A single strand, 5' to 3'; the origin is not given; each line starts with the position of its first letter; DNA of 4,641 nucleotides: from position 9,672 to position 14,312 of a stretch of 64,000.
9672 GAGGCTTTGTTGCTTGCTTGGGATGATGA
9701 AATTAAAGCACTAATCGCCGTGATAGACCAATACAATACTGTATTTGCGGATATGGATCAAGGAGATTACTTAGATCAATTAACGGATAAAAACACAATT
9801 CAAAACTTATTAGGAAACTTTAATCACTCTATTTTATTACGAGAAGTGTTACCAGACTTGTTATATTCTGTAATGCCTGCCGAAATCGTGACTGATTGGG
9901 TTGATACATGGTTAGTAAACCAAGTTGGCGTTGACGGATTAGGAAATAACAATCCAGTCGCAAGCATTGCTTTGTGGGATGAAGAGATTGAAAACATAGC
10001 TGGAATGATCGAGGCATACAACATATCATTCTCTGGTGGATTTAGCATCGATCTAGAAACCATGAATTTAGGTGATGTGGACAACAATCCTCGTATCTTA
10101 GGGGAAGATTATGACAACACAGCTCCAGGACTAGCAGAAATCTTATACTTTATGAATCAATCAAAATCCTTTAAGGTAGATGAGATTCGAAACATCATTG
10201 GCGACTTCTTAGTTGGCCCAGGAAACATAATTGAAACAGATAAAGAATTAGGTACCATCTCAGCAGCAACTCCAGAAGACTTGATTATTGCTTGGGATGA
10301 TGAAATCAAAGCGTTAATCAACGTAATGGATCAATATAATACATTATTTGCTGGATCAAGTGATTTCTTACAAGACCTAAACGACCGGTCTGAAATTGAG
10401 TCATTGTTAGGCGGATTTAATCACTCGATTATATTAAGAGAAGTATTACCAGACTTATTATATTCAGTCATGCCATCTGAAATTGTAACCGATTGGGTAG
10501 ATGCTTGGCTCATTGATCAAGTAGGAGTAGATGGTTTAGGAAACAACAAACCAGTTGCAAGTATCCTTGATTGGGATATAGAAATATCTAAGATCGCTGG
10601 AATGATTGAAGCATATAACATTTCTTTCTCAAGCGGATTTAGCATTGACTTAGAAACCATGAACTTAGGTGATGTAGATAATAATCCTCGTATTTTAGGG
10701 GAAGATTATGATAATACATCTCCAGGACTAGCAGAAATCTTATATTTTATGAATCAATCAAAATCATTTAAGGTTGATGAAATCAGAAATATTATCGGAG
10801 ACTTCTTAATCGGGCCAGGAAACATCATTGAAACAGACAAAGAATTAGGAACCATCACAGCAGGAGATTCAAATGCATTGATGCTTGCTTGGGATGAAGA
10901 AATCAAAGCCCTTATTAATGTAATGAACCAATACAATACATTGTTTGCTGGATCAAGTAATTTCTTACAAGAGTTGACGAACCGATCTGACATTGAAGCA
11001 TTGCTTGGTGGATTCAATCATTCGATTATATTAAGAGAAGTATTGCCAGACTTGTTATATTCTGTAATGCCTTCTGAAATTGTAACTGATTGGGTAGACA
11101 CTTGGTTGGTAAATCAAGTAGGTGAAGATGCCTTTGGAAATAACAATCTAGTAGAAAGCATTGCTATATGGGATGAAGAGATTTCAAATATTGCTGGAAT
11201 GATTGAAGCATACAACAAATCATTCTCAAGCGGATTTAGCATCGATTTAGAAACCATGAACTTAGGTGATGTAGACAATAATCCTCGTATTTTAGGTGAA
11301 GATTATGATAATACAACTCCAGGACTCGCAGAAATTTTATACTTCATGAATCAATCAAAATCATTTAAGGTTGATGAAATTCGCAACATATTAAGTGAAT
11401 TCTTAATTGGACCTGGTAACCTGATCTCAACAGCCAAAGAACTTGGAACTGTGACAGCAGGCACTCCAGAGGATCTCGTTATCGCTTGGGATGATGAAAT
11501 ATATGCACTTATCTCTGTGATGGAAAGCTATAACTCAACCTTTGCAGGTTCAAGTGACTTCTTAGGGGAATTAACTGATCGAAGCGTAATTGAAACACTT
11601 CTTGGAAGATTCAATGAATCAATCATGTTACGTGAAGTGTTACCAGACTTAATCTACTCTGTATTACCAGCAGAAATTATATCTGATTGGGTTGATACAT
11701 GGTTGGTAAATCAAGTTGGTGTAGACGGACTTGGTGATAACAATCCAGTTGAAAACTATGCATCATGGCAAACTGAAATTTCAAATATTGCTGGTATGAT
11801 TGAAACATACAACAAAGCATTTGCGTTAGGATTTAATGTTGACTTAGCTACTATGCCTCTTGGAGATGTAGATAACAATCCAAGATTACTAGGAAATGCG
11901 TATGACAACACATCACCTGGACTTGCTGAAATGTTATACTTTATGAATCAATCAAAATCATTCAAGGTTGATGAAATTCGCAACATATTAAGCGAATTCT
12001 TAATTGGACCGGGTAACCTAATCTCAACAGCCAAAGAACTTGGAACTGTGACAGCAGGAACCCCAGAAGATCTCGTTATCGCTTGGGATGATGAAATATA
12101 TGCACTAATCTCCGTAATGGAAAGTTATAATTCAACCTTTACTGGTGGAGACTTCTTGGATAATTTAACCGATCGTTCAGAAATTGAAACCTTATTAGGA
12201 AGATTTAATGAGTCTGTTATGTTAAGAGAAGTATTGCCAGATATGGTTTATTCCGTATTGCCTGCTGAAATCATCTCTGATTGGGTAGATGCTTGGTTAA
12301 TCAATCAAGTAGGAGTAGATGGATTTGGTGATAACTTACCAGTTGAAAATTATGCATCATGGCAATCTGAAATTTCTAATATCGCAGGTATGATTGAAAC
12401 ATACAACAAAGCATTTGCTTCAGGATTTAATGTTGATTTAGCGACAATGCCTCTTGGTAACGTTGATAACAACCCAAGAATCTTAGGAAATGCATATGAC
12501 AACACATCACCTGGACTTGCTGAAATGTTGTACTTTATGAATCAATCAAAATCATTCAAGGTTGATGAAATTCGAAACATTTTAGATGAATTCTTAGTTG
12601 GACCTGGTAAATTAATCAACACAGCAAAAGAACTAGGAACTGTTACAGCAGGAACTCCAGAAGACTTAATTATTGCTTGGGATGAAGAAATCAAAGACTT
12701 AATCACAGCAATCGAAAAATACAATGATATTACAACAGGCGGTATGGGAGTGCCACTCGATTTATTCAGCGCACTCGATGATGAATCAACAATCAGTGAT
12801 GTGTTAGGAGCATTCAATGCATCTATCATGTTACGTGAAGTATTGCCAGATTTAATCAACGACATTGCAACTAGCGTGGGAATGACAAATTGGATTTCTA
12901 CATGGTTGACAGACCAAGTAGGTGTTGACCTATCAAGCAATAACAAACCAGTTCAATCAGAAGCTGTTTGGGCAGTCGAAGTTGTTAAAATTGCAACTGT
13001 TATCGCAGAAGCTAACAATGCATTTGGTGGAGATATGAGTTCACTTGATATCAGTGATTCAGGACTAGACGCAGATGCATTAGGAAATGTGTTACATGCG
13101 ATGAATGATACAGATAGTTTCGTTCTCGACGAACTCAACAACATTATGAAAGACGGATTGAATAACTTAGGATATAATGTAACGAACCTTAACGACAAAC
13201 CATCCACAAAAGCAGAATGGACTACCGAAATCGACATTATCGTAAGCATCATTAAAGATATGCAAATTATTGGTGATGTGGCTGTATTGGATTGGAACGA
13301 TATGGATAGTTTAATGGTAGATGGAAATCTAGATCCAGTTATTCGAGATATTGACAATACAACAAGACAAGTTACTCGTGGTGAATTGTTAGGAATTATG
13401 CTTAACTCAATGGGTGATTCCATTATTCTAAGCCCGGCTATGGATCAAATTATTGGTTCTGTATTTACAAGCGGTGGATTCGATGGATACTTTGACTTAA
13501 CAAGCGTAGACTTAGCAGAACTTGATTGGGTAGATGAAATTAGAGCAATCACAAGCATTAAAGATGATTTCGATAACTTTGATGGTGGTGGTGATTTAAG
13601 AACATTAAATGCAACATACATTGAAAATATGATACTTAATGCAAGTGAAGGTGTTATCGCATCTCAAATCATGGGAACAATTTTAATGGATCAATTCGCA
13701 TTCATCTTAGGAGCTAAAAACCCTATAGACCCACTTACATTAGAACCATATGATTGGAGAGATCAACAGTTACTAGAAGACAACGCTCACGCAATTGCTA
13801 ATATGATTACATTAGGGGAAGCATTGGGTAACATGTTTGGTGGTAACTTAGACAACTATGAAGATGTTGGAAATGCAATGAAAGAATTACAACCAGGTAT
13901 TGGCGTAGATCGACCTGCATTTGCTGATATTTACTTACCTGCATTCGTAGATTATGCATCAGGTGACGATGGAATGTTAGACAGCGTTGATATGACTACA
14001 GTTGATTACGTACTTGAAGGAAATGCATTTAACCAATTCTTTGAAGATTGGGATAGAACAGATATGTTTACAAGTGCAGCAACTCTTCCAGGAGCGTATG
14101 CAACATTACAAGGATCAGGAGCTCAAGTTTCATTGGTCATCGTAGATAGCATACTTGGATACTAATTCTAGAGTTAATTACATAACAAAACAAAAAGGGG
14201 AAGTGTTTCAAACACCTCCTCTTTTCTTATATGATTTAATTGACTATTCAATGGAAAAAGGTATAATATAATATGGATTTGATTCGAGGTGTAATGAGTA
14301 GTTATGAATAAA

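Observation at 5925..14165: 8.2-kb gene for a giant acidic protein: CvpA-like membrane anchor fused to ~8 tandem 200-aa repeats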

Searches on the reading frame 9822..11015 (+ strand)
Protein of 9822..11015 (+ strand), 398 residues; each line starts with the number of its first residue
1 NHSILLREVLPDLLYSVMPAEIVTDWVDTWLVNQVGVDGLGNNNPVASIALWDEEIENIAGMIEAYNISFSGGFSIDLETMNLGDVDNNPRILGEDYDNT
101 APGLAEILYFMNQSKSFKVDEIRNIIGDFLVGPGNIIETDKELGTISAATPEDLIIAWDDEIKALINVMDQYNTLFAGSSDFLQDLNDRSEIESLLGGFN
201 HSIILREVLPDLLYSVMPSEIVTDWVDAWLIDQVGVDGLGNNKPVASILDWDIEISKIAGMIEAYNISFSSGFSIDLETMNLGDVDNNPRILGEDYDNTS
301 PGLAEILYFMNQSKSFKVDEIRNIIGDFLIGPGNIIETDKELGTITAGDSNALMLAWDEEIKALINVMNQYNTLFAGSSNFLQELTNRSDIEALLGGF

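Call 26: search_solved_structures(query=A1, max_evalue=10)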
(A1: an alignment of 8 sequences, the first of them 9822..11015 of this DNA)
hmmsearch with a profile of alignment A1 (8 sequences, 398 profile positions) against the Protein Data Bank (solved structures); distinct sequences matched with E-value up to 10: 0.

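Call 31: predict_structure(alignment_id=A1)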
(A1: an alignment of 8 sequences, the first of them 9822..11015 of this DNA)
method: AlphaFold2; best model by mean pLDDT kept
length: 398 residues; sequences in the alignment: 8
mean_pLDDT: 73.3   pTM: 0.70
mean pLDDT of the five models: 73.3, 68.0, 64.0, 63.1, 50.3
residues with pLDDT >= 90: 2; 70-90: 262; 50-70: 124; < 50: 10
segments of 3 or more residues with pLDDT < 50: 131-136, 138-140
pLDDT, mean of each block of 10 residues (from residue 1): 71 73 63 73 71 80 79 56 83 83 85 69 57 46 64 80 82 70 75 79 70 72 69 61 62 82 82 65 87 85 87 71 73 67 77 85 85 70 72 75
secondary structure, 60 per line:
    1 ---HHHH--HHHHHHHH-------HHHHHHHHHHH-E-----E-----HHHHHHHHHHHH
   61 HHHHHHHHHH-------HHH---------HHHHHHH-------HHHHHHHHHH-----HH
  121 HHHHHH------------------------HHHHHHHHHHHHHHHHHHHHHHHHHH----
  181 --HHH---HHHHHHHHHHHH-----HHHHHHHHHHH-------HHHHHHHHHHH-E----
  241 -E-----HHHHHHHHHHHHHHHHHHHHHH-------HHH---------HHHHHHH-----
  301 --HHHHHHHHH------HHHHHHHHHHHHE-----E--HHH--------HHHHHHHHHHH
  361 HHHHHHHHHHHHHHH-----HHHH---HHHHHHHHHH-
elements in order: H4-7 H10-17 H25-35 H49-70 H90-96 H104-113 H119-126 H151-176 H189-200 H206-216 H224-234 H248-269 H289-295 H303-311 H318-329 H350-375 H381-384 H388-397

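Call 81: search_protein_families(library=ncbifam, proteins=[window:9822-11015:+], max_evalue=0.1)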
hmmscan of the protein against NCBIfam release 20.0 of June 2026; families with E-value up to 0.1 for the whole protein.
window:9822-11015:+ (398 aa): 1 family
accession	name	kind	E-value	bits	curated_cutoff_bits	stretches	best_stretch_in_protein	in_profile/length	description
NF004047.0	PRK05564.1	equivalog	0.0028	16.7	282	0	304-328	60-85/313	DNA polymerase III subunit delta'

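Call 88: fold_search(model_id=the predicted structure, library=pdb)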
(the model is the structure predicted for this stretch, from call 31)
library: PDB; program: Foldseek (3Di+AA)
matches with E <= 10: 70; with E <= 0.001: 0
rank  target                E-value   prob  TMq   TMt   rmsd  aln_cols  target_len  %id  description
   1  6xz4_B                1.2e+00  0.07  0.14  0.16  28.5       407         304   10  Crystal structure of TLNRD1 (released 2020-05-27)
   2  7dce_X                1.4e+00  0.08  0.14  0.15  23.6       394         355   13  Cryo-EM structure of human XKR8-basigin complex bound to Fab fragment (released 2021-10-20)
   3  7tdz_H                1.4e+00  0.07  0.15  0.10  21.1       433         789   12  Cryo-EM model of protomer of the cytoplasmic ring of the nuclear pore complex from Xenopus laevis (released 2022-06-22)
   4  9qn7_B                2.0e+00  0.05  0.11  0.14  23.0       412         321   10  Structure of talin in complex with a peptide fragment (released 2025-10-08)
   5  6zym_A                2.0e+00  0.03  0.10  0.04  27.4       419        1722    9  Human C Complex Spliceosome - High-resolution CORE (released 2020-10-14)
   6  5ic1                  2.4e+00  0.04  0.12  0.10  24.3       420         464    8  Structural analysis of a talin triple domain module, E1794Y, E1797Y, Q1801Y mutant (released 2016-05-18)
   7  9imr_A                2.7e+00  0.03  0.11  0.12  24.7       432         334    9  Crystal structure of geranylgeranyl pyrophosphate synthase Rv0562 from Mycobacterium tuberculosis in complex with IPP (released 2025-07-09)
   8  9boj                  2.8e+00  0.06  0.15  0.17  23.8       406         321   12  Structure of human Xk-related protein 4 (released 2025-05-14)
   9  3dyj_A                2.8e+00  0.03  0.11  0.13  23.7       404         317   10  Crystal Structure of the R11R12 Domains of Talin (released 2009-01-27)
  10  6qdv_A                2.9e+00  0.02  0.10  0.03  27.0       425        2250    8  Human post-catalytic P complex spliceosome (released 2019-02-20)
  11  8rc4_h                3.2e+00  0.04  0.15  0.09  18.9       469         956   12  Structure of Integrator-PP2A complex (released 2024-02-07)
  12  8k1m_B                3.3e+00  0.02  0.11  0.09  28.0       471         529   11  mycobacterial efflux pump, apo state (released 2024-07-17)
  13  8qpe_A                3.3e+00  0.02  0.10  0.03  26.9       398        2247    8  Cryo-EM Structure of Pre-B-like Complex (core part) (released 2024-05-22)
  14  9l5t_A                3.3e+00  0.02  0.09  0.03  27.8       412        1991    8  Cryo-EM structure of the thermophile spliceosome (state B*Q2) (released 2025-03-12)
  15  8c6j_A                3.5e+00  0.02  0.10  0.03  26.8       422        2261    8  Human spliceosomal PM5 C* complex (released 2023-07-12)
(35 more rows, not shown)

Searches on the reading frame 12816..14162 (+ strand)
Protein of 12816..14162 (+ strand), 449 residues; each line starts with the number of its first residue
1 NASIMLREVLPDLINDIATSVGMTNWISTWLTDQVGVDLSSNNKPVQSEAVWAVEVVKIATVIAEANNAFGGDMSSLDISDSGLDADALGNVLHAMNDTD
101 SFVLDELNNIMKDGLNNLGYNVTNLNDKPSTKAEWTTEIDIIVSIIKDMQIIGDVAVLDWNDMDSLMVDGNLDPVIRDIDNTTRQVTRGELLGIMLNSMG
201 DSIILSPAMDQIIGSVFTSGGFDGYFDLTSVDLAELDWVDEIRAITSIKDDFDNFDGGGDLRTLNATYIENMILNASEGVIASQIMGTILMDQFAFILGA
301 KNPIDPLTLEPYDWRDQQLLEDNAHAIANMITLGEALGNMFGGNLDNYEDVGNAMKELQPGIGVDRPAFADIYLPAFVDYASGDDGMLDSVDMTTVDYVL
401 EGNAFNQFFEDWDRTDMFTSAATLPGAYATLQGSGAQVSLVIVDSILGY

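Call 81: search_protein_families(library=ncbifam, proteins=[window:12816-14162:+], max_evalue=0.1)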
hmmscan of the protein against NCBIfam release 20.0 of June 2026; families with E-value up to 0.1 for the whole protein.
window:12816-14162:+ (449 aa): 0 families

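Call 82: search_solved_structures(query=window:12816-14162:+, max_evalue=1)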
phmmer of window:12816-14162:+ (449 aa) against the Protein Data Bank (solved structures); distinct sequences matched with E-value up to 1: 0.
